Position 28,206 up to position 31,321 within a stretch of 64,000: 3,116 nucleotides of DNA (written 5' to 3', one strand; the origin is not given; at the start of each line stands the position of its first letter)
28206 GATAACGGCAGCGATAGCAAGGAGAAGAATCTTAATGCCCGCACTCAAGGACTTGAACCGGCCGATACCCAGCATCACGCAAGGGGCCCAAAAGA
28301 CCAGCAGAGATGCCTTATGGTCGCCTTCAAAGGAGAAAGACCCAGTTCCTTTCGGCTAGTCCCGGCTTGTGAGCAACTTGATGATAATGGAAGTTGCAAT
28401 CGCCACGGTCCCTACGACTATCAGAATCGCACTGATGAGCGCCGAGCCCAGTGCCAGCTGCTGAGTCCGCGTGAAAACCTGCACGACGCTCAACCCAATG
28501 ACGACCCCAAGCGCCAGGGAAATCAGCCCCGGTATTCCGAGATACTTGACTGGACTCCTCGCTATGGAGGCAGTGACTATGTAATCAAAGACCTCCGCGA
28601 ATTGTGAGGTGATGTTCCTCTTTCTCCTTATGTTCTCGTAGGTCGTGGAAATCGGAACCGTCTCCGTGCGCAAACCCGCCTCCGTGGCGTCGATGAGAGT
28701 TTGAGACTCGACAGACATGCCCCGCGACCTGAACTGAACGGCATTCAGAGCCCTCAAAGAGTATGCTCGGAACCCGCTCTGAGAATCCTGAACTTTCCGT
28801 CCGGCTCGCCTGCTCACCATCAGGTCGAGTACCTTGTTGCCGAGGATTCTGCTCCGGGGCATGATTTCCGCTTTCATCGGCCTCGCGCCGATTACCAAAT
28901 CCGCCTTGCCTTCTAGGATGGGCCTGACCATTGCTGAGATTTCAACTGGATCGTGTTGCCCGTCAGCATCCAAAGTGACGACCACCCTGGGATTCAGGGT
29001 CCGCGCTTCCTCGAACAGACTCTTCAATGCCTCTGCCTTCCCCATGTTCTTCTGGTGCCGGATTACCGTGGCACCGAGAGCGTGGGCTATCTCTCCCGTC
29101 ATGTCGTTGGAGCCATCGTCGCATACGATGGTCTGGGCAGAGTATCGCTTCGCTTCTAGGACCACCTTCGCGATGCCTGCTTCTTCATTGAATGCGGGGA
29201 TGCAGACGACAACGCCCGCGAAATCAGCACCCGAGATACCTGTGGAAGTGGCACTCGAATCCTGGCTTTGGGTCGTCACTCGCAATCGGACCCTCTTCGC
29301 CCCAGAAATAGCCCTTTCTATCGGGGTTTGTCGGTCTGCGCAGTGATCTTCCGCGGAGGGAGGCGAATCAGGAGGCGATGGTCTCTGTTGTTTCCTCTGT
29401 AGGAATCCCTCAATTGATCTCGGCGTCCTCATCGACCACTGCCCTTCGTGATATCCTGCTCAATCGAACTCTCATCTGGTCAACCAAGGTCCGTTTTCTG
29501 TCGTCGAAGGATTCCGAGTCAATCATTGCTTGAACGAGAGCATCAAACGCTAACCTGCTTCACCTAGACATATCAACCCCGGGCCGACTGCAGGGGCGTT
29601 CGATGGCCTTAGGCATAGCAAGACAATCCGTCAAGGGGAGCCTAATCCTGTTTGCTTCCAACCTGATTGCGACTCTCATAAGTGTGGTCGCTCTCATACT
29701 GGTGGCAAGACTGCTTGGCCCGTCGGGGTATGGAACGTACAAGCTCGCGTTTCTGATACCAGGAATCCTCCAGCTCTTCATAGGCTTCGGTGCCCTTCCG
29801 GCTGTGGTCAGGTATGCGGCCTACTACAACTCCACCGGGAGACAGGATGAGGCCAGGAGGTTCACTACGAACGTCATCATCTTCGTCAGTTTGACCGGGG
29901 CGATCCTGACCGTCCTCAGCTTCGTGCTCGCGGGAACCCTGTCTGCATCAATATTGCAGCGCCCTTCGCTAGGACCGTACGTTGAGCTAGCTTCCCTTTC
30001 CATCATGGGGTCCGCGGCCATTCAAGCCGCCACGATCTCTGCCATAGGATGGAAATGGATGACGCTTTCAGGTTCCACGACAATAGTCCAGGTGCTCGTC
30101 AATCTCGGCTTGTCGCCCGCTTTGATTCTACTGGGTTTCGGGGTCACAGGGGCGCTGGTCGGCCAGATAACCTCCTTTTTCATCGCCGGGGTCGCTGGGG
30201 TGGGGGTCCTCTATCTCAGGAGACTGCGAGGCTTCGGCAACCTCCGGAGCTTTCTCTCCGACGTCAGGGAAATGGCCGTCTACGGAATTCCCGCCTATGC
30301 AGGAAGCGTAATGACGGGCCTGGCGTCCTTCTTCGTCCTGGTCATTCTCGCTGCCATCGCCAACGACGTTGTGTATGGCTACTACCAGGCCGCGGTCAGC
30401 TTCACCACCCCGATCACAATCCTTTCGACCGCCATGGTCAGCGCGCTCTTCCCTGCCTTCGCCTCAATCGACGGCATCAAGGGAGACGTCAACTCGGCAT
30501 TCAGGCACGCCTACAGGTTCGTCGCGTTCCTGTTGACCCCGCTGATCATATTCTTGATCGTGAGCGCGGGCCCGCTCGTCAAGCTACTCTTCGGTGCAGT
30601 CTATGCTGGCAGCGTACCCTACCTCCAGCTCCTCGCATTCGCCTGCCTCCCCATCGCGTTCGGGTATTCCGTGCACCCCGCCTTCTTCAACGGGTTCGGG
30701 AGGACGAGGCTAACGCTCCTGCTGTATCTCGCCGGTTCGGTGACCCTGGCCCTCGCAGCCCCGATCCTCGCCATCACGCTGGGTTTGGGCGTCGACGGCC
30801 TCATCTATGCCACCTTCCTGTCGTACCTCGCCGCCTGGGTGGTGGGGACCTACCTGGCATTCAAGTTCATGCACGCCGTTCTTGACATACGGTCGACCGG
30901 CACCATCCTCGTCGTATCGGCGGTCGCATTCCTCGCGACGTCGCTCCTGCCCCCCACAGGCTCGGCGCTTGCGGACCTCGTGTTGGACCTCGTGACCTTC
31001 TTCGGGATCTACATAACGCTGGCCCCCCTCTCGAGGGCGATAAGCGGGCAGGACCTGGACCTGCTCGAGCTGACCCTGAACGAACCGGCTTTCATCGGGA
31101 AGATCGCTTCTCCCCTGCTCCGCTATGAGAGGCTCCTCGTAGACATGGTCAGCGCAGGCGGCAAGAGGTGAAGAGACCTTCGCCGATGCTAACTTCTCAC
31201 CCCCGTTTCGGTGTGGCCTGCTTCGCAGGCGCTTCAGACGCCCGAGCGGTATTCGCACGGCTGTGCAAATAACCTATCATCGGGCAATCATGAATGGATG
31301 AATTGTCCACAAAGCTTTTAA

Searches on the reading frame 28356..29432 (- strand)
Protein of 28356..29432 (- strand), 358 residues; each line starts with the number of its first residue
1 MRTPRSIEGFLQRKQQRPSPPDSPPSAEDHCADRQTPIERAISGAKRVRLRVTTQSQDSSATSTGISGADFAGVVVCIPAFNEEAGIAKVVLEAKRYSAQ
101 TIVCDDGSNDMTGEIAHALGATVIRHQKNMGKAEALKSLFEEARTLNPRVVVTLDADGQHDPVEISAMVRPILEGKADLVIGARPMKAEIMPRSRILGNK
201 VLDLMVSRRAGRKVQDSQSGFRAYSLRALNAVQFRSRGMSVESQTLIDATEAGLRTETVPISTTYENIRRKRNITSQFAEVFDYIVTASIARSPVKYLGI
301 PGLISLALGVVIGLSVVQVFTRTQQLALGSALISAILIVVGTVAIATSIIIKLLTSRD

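Call 37: list_cluster_members(proteins=[P0037, P0015, P0028, P0044, P0023, P0034, window:28356-29432:-, window:21992-23170:-, window:23445-24209:-, window:29603-31171:+])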
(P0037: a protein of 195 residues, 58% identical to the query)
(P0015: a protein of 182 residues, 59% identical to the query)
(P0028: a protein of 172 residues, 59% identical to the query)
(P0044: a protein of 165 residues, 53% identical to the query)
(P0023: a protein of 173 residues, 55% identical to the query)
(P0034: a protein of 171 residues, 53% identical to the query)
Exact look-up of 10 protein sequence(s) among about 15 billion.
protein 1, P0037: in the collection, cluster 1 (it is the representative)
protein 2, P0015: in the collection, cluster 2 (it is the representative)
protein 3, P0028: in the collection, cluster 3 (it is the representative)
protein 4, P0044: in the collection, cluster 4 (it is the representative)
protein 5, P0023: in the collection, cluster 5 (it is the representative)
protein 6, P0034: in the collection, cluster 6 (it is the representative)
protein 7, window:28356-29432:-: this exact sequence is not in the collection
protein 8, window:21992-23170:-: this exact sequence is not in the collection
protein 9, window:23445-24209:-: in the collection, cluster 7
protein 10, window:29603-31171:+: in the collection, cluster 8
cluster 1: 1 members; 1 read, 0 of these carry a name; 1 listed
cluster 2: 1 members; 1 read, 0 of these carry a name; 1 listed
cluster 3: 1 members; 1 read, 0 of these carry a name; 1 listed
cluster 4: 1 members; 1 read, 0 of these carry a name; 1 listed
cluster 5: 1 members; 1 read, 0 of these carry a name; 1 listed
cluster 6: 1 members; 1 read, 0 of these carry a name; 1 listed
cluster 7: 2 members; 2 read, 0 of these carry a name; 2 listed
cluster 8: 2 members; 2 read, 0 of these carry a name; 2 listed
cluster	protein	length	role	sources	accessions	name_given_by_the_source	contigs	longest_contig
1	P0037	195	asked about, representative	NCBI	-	-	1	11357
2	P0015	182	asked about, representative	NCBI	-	-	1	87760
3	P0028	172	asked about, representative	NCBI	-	-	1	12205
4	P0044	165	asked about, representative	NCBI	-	-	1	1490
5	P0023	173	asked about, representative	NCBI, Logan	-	-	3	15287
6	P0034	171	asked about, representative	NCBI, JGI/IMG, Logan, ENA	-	-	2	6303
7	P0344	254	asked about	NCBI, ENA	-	-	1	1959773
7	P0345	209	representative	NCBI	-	-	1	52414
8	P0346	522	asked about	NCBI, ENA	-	-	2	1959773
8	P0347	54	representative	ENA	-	-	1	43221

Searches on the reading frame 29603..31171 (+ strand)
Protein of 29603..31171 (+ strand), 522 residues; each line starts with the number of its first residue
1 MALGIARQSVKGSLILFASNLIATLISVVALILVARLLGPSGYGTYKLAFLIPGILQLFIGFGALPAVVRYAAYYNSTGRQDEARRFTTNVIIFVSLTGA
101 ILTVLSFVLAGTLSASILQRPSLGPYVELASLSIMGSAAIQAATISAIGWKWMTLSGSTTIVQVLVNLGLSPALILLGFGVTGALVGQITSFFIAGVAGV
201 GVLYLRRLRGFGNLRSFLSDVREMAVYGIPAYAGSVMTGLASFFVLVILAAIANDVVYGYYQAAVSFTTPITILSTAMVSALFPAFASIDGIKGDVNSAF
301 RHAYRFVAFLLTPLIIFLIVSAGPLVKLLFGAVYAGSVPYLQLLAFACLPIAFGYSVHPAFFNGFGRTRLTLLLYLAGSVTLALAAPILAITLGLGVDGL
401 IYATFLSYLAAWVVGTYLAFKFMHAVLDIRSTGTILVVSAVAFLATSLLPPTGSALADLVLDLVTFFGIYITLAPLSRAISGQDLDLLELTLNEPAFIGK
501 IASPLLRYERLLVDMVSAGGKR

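Call 48: find_encoding_contigs(protein=window:29603-31171:+, flank=8000, max_places=5)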
Protein window:29603-31171:+ (522 aa): 1 contig read that carries it; 1 place shown.
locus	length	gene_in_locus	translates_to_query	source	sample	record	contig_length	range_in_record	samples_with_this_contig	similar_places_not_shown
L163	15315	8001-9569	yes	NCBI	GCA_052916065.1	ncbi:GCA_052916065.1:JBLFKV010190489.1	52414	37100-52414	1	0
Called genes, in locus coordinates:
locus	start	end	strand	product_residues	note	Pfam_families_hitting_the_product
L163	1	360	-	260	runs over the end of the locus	PF05050:Methyltransf_21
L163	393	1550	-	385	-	PF13439:Glyco_transf_4, PF13579:Glyco_trans_4_4, PF00534:Glycos_transf_1, PF13692:Glyco_trans_1_4, PF13524:Glyco_trans_1_2 (weak)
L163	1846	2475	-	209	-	PF05401:NodS (weak), PF13489:Methyltransf_23, PF13847:Methyltransf_31, PF08241:Methyltransf_11, PF08242:Methyltransf_12, PF13649:Methyltransf_25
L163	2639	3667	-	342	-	PF01073:3Beta_HSD (weak), PF01370:Epimerase, PF16363:GDP_Man_Dehyd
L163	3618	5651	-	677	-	PF01370:Epimerase, PF16363:GDP_Man_Dehyd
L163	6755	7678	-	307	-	PF00535:Glycos_transf_2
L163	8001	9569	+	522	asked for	PF01943:Polysacc_synt, PF13440:Polysacc_synt_3, PF03023:MurJ (faint)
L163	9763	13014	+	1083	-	-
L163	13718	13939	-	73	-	-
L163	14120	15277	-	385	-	-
